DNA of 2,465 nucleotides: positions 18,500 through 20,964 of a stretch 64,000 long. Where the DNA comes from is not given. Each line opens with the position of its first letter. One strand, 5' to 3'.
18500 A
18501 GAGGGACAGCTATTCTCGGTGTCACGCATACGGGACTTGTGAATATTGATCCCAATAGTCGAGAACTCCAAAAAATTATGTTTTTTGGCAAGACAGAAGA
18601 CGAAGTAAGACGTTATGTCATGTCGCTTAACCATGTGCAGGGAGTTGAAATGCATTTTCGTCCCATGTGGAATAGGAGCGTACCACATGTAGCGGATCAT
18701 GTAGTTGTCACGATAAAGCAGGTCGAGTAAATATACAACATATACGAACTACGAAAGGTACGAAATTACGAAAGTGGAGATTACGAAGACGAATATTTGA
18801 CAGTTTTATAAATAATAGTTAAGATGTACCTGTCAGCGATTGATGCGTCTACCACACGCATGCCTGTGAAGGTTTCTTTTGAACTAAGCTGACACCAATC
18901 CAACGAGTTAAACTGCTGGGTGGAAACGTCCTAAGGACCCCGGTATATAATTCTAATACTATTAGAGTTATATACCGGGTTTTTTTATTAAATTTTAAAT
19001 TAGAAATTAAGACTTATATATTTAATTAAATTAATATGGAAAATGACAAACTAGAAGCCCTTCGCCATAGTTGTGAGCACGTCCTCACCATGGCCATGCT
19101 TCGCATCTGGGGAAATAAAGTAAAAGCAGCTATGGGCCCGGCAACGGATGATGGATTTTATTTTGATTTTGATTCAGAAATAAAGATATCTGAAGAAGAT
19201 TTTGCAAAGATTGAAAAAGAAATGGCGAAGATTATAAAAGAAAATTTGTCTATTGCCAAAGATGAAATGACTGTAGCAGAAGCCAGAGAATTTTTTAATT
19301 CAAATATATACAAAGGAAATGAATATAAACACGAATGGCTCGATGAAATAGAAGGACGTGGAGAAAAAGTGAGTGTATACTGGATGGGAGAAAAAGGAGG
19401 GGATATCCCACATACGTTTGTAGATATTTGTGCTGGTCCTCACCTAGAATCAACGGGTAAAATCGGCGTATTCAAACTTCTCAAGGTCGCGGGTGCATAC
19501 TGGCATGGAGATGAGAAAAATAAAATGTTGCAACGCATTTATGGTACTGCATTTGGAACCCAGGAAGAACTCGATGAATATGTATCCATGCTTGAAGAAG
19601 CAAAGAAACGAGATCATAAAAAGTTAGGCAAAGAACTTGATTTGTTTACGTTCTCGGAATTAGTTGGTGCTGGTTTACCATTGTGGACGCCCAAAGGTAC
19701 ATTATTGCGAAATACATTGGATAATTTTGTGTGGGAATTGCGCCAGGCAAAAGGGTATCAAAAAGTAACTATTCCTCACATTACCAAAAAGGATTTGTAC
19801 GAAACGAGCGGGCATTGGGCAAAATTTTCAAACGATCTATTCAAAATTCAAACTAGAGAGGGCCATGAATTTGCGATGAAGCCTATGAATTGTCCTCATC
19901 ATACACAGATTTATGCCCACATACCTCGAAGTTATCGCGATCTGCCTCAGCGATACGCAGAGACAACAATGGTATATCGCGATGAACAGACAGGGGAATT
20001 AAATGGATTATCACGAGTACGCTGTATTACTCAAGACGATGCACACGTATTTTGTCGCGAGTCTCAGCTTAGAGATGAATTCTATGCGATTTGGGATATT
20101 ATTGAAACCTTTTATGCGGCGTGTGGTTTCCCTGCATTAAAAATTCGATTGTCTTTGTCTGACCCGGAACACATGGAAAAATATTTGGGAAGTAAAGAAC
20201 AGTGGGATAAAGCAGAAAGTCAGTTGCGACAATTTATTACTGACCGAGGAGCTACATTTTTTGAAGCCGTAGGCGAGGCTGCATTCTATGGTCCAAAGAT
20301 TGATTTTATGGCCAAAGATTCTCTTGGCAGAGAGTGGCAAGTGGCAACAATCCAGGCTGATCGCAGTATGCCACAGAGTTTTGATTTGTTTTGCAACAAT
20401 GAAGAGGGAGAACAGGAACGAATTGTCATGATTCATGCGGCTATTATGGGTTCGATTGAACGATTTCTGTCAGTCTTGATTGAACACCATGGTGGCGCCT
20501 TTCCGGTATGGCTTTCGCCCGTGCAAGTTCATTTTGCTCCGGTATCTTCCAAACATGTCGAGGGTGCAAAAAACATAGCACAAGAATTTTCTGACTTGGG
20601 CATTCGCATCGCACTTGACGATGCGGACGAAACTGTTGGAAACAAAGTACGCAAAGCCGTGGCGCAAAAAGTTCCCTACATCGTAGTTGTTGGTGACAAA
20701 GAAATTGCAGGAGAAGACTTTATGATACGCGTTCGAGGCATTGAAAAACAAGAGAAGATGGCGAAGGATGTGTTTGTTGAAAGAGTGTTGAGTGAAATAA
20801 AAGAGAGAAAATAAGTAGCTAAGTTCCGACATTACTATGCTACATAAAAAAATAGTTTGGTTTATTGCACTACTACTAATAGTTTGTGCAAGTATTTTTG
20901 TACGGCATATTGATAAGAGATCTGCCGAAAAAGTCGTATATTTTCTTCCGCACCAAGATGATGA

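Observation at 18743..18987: Possible T-box-like leader upstream of thrS, preceded by five direct TACGAAA repeats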

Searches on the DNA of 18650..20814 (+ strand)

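Call 4: search_rna_families(source=window, start=18650, end=19100, threshold=evalue, max_evalue=10, show_alignments=5)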
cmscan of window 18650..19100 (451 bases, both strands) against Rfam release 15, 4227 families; matches with E-value up to 10: 14.
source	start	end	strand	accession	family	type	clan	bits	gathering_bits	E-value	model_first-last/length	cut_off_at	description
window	18834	18892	+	RF00493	snoU2-30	Gene; snRNA; snoRNA; CD-box;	-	23.2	60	0.04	1-70/70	no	Small nucleolar RNA U2-30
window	18934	18986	+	RF03621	MIR4245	Gene; miRNA;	-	22.8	74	0.12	1-128/128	no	MIR4245 microRNA precursor family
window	18936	18982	+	RF01024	mir-944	Gene; miRNA;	-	20.6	100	0.42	1-88/88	no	mir-944 microRNA precursor family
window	18927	19063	-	RF02698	Avalong_thermometer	Cis-reg; thermoregulator;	-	20.2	154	0.16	1-131/131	no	Avalong 5' UTR thermometer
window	18930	18992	-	RF04211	MIR5185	Gene; miRNA;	-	19.1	101.7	0.37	1-111/111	no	MIR5185 microRNA precursor family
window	18932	18986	+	RF04108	mir-2513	Gene; miRNA;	-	18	89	0.88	1-120/120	no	mir-2513 microRNA precursor family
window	18936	18982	-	RF04205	MIR2606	Gene; miRNA;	-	17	139.7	9.1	1-165/165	no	MIR2606 microRNA precursor family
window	18939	18979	-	RF04071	MIR2863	Gene; miRNA;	CL00139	14.9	94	5.3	36-78/113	no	MIR2863 microRNA precursor family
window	18923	18994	+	RF02625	WsnRNA46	Gene; sRNA;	-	14.8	65.3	6.6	1-151/151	no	Wolbachia sRNA 46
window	18939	18981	+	RF04106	mir-1303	Gene; miRNA;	-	14.8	107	7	1-85/85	no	mir-1303 microRNA precursor family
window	18937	18999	-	RF02583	Teg23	Gene; sRNA;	-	14.6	166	0.42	54-119/433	no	S. aureus Teg23 small RNA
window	19012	19071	-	RF02143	HYMAI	Gene; lncRNA;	-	14.4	80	1.2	186-241/241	no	Hydatidiform mole associated and imprinted conserved region 1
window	18718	18804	+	RF01662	ceN89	Gene; snRNA; snoRNA; CD-box;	-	14.4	48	4.7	1-78/78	no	Caenorhabditis snoRNA ceN89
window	18883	18921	+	RF00289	SNORND104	Gene; snRNA; snoRNA; CD-box;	CL00077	11.7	40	7.3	1-70/70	no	Small nucleolar RNA SNORD104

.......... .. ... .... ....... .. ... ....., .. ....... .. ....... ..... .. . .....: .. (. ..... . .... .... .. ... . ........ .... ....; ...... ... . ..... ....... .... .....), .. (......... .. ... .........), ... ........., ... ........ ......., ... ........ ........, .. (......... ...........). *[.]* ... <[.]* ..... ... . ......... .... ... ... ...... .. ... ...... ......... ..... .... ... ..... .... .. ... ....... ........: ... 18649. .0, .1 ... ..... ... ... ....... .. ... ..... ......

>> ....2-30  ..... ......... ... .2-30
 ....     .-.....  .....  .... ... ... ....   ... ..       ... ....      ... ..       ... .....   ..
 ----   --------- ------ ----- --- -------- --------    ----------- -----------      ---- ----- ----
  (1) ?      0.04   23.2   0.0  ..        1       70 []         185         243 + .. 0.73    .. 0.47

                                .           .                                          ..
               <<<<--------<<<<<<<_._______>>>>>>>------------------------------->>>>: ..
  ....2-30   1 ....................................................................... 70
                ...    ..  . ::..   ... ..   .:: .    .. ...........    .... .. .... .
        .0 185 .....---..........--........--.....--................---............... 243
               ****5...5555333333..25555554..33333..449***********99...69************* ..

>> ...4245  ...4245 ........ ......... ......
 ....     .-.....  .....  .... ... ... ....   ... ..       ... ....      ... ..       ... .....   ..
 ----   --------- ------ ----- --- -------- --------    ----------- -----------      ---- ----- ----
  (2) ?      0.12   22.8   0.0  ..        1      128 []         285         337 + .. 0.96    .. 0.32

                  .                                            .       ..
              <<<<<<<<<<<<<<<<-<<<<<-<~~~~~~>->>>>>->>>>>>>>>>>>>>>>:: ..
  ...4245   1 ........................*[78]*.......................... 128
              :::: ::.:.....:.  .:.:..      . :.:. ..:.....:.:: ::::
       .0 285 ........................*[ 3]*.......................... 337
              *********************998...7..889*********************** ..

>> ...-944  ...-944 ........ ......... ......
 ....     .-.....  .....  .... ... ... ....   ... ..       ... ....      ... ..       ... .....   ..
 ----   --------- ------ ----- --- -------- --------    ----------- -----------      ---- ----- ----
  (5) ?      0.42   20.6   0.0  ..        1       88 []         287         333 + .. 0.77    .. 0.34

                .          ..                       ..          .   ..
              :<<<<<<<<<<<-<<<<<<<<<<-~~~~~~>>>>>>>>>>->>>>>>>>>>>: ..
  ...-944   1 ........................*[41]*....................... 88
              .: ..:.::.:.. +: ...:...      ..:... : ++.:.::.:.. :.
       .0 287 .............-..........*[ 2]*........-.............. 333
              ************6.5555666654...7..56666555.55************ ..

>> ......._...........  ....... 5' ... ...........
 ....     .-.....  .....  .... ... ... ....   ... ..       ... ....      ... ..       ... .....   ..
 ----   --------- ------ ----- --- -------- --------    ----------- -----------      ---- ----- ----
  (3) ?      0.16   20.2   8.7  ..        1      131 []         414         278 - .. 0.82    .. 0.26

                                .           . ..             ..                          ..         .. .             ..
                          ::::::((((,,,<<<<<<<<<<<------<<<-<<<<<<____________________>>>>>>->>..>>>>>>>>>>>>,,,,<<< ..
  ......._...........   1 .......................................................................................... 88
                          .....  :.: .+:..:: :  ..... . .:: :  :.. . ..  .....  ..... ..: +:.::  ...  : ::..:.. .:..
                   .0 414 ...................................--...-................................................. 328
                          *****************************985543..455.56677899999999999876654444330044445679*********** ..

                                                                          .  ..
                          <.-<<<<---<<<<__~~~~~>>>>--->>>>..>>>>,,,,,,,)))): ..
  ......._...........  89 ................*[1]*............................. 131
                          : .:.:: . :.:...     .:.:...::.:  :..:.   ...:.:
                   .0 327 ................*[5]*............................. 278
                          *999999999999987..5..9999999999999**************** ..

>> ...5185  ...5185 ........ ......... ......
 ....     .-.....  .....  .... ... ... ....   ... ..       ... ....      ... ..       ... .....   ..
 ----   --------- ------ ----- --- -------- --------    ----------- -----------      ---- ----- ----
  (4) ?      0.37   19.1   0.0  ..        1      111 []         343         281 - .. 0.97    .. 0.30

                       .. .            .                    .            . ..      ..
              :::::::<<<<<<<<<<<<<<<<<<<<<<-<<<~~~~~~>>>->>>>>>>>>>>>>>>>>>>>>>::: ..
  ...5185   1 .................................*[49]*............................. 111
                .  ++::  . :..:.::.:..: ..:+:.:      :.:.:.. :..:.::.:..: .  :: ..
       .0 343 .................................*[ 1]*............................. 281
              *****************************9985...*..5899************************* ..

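Call 19: search_rna_families(sources=[L081, L083, L085, L086, L089, L092, L094, L095, L096, L097, L099, L101, L102, L106, L107, L108, L109, L110, L111, L114], threshold=gathering)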
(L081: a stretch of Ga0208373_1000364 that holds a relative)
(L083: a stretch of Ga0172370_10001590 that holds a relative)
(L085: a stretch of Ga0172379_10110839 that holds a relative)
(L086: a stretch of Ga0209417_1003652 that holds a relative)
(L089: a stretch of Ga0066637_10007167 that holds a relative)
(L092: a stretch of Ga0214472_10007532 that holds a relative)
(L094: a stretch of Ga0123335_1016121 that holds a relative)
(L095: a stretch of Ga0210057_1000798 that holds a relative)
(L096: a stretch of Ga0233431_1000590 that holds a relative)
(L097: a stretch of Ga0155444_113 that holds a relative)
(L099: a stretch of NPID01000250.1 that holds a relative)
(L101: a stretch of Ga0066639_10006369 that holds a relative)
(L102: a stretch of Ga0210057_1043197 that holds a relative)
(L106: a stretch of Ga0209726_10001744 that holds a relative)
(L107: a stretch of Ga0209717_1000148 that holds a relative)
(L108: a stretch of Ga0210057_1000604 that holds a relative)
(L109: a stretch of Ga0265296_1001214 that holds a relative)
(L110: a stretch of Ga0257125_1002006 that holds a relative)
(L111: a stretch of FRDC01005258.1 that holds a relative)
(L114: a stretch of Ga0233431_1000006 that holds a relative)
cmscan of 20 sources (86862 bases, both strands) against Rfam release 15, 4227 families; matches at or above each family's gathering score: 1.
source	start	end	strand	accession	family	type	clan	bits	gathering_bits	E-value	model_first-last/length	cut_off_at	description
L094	937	1010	+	RF00005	tRNA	Gene; tRNA;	CL00001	72.3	29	1e-13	1-71/71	no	tRNA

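Call 49: search_rna_families(sources=[L038, L086, L097, L102, L107, L109, L113, L115, L133, L016, L081, L083, L089, L103], threshold=evalue, max_evalue=10)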
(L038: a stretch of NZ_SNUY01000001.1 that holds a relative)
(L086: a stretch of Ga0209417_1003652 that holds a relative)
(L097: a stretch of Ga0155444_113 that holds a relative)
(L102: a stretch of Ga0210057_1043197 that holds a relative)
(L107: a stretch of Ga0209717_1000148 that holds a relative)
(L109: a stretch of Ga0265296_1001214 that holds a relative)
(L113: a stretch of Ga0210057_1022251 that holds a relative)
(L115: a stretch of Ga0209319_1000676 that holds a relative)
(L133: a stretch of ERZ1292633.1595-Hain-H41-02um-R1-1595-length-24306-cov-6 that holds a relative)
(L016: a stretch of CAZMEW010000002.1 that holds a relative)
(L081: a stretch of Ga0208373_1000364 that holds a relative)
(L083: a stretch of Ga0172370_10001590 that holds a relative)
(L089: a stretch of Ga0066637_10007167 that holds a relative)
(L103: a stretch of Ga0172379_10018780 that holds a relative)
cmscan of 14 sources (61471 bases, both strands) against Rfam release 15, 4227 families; matches with E-value up to 10: 20.
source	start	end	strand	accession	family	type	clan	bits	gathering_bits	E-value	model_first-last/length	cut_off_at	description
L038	997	1231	+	RF00230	T-box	Cis-reg; leader;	-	107.6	93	7.8e-23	1-219/219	no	T-box leader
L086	1236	1432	+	RF00230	T-box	Cis-reg; leader;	-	54.9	93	3.1e-09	1-219/219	no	T-box leader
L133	3253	3365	+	RF02625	WsnRNA46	Gene; sRNA;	-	48.1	65.3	4.1e-07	1-151/151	no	Wolbachia sRNA 46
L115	1256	1454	+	RF00230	T-box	Cis-reg; leader;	-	39.3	93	3.2e-05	1-219/219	no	T-box leader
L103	553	750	+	RF00230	T-box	Cis-reg; leader;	-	38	93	6.9e-05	1-219/219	no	T-box leader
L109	1246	1452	+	RF00230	T-box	Cis-reg; leader;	-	35.1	93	0.00039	1-219/219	no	T-box leader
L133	3247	3307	+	RF02748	FtrB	Gene; sRNA;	-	27.1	66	3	1-115/115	no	Francisella sRNA B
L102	1400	1474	+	RF00042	CopA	Gene; antisense;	-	26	60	2.3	1-92/92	no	CopA-like RNA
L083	1618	1692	+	RF00717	mir-315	Gene; miRNA;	-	25.9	63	3.1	1-83/83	no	mir-315 microRNA precursor family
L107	3290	3344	-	RF02432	SpF25_sRNA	Gene; sRNA;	-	25.3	48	7.8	1-102/102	no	Streptococcus sRNA SpF25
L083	1402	1500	-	RF04164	MIR1507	Gene; miRNA;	-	24.4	73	0.38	1-107/107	no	MIR1507 microRNA precursor family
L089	3308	3399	+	RF03597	MIR6438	Gene; miRNA;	-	24.4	58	7.3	1-95/100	3'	MIR6438 microRNA precursor family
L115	1963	1989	-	RF01350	CRISPR-DR41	Gene; CRISPR;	-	23.8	36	2.2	1-29/29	no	CRISPR RNA direct repeat element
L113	1151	1248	-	RF02759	LasI_thermometer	Cis-reg; thermoregulator;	-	23.3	76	8.2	1-110/110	no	LasI 5' UTR ROSE like thermometer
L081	1963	2055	+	RF00333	snoZ157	Gene; snRNA; snoRNA; CD-box;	CL00063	23.1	55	4.3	1-100/100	no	Small nucleolar RNA Z157/R69/R10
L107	3567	3583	+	RF04360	psbT-asRNA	Gene; antisense;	-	22.6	48.5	5.4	19-35/38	no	Plastid psbT antisense RNA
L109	1046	1118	+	RF01952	SOX2OT_exon2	Gene; lncRNA;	-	19.5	45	4.7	1-69/69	no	SOX2 overlapping transcript exon 2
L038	94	163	+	RF02207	WT1-AS_5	Gene; lncRNA;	-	18.4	80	5.9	1-79/79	no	WT1 antisense RNA conserved region 5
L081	1660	1758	+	RF00026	U6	Gene; snRNA; splicing;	CL00009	18.1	44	6.6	1-105/105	no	U6 spliceosomal RNA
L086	712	791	+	RF02171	RFPL3-AS1_1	Gene; lncRNA;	-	17.7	70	6.4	1-88/88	no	RFPL3 antisense RNA 1 conserved region 1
